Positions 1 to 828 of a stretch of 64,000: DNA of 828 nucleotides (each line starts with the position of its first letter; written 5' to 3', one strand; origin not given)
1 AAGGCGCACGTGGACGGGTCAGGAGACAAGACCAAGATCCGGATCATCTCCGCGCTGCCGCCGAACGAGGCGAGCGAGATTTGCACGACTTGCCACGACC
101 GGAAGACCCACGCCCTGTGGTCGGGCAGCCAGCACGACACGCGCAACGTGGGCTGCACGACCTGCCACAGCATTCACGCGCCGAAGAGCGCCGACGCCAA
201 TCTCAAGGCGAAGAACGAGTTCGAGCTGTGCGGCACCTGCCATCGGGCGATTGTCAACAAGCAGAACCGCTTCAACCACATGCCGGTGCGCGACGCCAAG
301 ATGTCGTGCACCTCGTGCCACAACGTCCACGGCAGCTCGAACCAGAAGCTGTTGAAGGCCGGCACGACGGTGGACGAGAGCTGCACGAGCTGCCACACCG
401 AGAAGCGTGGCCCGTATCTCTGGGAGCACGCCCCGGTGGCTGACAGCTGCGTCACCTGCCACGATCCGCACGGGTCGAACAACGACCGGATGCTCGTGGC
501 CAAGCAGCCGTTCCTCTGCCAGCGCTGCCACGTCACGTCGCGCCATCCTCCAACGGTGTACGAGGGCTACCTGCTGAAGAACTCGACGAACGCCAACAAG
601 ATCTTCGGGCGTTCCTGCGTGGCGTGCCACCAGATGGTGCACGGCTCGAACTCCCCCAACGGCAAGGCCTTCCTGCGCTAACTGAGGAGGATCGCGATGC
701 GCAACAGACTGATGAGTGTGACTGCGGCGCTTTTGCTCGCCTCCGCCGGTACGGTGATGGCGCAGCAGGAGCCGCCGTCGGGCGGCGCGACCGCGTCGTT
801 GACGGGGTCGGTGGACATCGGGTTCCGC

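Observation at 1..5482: Porin-cytochrome electron conduit next to a monohaem cytochrome c and a feoB-feoA Fe(II) importer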

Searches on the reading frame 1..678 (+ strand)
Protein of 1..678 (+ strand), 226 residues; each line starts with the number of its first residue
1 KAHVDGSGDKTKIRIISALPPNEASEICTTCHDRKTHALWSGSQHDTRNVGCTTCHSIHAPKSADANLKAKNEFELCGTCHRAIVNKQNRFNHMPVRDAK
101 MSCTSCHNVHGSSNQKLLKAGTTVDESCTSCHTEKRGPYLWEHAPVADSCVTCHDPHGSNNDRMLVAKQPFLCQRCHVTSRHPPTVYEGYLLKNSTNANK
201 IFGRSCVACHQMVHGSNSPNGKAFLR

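Call 6: search_protein_families(library=ncbifam, proteins=[window:1-678:+], max_evalue=0.01)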
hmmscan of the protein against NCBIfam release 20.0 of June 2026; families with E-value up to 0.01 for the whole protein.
window:1-678:+ (226 aa): 9 families
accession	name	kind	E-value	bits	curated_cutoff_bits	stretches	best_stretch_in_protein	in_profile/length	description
TIGR03508.1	decahem_SO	subfamily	2.3e-63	214.1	192.2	1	2-219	46-257/258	DmsE family decaheme c-type cytochrome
NF041028.1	decahem_GSU2203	exception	1.8e-58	198.2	325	1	2-220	79-305/317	GSU2203 family decaheme c-type cytochrome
TIGR01905.1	paired_CXXCH_1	subfamily_domain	8.7e-29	99.2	25.2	3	143-179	1-38/41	doubled CXXCH domain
NF008659.0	PRK11659.1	equivalog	1.7e-08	34.4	184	1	22-90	107-176/188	cytochrome c nitrite reductase pentaheme subunit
TIGR03146.1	cyt_nit_nrfB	equivalog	4.9e-08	33.4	166.6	1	22-82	81-142/145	cytochrome c nitrite reductase pentaheme subunit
NF049875.1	NetB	exception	1.4e-06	28.2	380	1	18-83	131-197/211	Nrf-like electron transfer protein NetB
TIGR03153.1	cytochr_NrfH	equivalog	2e-06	27.9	134.2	1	118-214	21-113/138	cytochrome c nitrite reductase small subunit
TIGR04315.1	octaheme_Shew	subfamily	2.9e-06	26.6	375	0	164-214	181-231/440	tetrathionate reductase family octaheme c-type cytochrome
NF045722.1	c3_cytochr_TmcA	equivalog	5.5e-05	23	114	1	71-138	54-117/125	acidic tetraheme cytochrome c3 TmcA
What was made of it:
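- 1..681 (+): 3' two-thirds of an mtrA-type periplasmic decahaem cytochrome c gene (8 of an expected 10 CXXCH visible; about 100 N-terminal residues lie outside the window). TIGR03508 DmsE-family decahaem, 214 bits against a cut-off of 192 (call 6).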

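Call 7: search_protein_families(library=pfam, proteins=[window:1-678:+], max_evalue=0.01)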
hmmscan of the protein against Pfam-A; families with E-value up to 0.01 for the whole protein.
window:1-678:+ (226 aa): 6 families
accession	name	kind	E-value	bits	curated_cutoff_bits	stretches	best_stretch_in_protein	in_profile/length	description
PF09699.15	Paired_CXXCH_1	-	1.5e-34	117.8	20.6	3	143-180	1-39/41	Doubled CXXCH motif (Paired_CXXCH_1)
PF14522.11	Cytochrome_C7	-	7.5e-14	51.8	24.8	3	91-155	3-67/67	Cytochrome c7 and related cytochrome c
PF22678.1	Cytochrom_c_NrfB-like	-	6.6e-10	39.8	27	2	20-80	28-89/89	Cytochrome c-type protein NrfB-like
PF14537.11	Cytochrom_c3_2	-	7.7e-09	36.3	25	1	45-133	2-79/79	Cytochrome c3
PF22113.1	Mtrc-MtrF_II-IV_dom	-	1.1e-07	31.9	30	1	51-212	8-165/176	Outer membrane cytochrome MtrC/MtrF-like, domains II/IV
PF02085.21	Cytochrom_CIII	-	2.7e-06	28.1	22.9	1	44-132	27-101/101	Class III cytochrome C family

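Call 21: search_solved_structures(query=window:1-678:+, max_evalue=0.001, show_alignments=1)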
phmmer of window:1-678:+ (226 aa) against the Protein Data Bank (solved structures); distinct sequences matched with E-value up to 0.001: 2.
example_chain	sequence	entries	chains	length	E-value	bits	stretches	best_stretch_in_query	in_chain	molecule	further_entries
6r2q_A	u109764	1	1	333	7.5e-52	179.5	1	17-224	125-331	Cystathionine beta-synthase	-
2ozy_A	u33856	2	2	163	6.6e-05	25.9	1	22-83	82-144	Cytochrome c-type protein nrfB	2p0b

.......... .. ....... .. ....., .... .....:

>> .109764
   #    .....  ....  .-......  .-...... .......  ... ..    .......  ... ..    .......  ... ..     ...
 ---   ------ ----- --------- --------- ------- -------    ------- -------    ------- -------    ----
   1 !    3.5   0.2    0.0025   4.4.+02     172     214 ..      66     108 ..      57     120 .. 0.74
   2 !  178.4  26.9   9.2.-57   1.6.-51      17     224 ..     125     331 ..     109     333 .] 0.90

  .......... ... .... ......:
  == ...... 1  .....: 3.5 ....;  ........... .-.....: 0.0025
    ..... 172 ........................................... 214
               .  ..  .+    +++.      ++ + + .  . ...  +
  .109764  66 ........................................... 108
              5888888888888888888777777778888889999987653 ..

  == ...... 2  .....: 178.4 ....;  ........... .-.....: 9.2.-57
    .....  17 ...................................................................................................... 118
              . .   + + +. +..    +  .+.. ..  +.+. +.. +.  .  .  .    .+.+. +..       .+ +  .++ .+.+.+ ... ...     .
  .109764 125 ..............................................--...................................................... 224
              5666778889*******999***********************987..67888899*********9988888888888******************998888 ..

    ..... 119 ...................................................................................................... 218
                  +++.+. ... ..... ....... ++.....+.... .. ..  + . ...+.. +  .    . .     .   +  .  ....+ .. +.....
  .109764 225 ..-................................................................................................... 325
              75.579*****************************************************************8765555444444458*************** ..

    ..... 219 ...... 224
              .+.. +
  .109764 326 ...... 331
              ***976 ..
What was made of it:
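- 1..681 (+): 6R2Q_A MtrA, E=7.5e-52 (call 21).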

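Call 59: find_homologous_proteins(query=window:1-678:+, max_evalue=1e-20)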
Query window:1-678:+ (226 aa): 3964 proteins with E <= 1e-20 among 4056 candidates; the best 120 are listed.
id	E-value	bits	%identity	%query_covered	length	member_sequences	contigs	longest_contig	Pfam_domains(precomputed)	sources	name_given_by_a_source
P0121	1.3e-135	468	72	96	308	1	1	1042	PF09699.16,PF14537.12,PF22678.2,PF02085.22,PF14522.12,PF22113.2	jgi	jgi:DmsE family decaheme c-type cytochrome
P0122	1.2e-129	449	84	100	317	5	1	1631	PF09699.16,PF14537.12,PF13435.12,PF22678.2,PF14522.12,PF22113.2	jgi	jgi:DmsE family decaheme c-type cytochrome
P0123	6.2e-129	447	84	100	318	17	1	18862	PF09699.16,PF14537.12,PF13435.12,PF22678.2,PF02085.22,PF14522.12,PF22113.2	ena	-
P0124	1.8e-128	445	83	100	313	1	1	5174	PF09699.16,PF14537.12,PF13435.12,PF22678.2,PF14522.12,PF22113.2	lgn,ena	-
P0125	8.2e-128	443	81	100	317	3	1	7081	PF09699.16,PF14537.12,PF13435.12,PF22678.2,PF02085.22,PF14522.12,PF22113.2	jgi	-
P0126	1.8e-127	442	82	100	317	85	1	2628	PF09699.16,PF14537.12,PF13435.12,PF22678.2,PF14522.12,PF22113.2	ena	-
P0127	1.0e-126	439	82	100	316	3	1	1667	PF09699.16,PF14537.12,PF13435.12,PF22678.2,PF02085.22,PF14522.12,PF22113.2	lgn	-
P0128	7.4e-126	436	81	100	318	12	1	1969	PF09699.16,PF14537.12,PF13435.12,PF22678.2,PF02085.22,PF14522.12,PF22113.2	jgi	-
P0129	1.5e-125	435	81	100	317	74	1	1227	PF09699.16,PF14537.12,PF13435.12,PF22678.2,PF02085.22,PF14522.12,PF22113.2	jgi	-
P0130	2.6e-125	435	81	100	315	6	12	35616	PF09699.16,PF14537.12,PF13435.12,PF22678.2,PF14522.12,PF22113.2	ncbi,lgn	-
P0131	3.6e-125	434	81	100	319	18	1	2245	PF09699.16,PF14537.12,PF13435.12,PF22678.2,PF14522.12,PF22113.2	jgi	-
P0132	5.5e-124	430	80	100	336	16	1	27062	PF09699.16,PF14537.12,PF13435.12,PF22678.2,PF14522.12,PF22113.2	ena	-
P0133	4.9e-123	427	81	100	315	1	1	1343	PF09699.16,PF14537.12,PF13435.12,PF22678.2,PF14522.12,PF22113.2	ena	-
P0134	4.1e-122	424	76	100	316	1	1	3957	PF09699.16,PF14537.12,PF13435.12,PF22678.2,PF02085.22,PF14522.12,PF22113.2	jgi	jgi:DmsE family decaheme c-type cytochrome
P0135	8.2e-122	423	77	100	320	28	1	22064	PF09699.16,PF14537.12,PF13435.12,PF22678.2,PF14522.12,PF22113.2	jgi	jgi:DmsE family decaheme c-type cytochrome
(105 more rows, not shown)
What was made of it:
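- Tried and rejected: A protein search with the MtrA fragment returned nothing above 84% identity (call 59).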
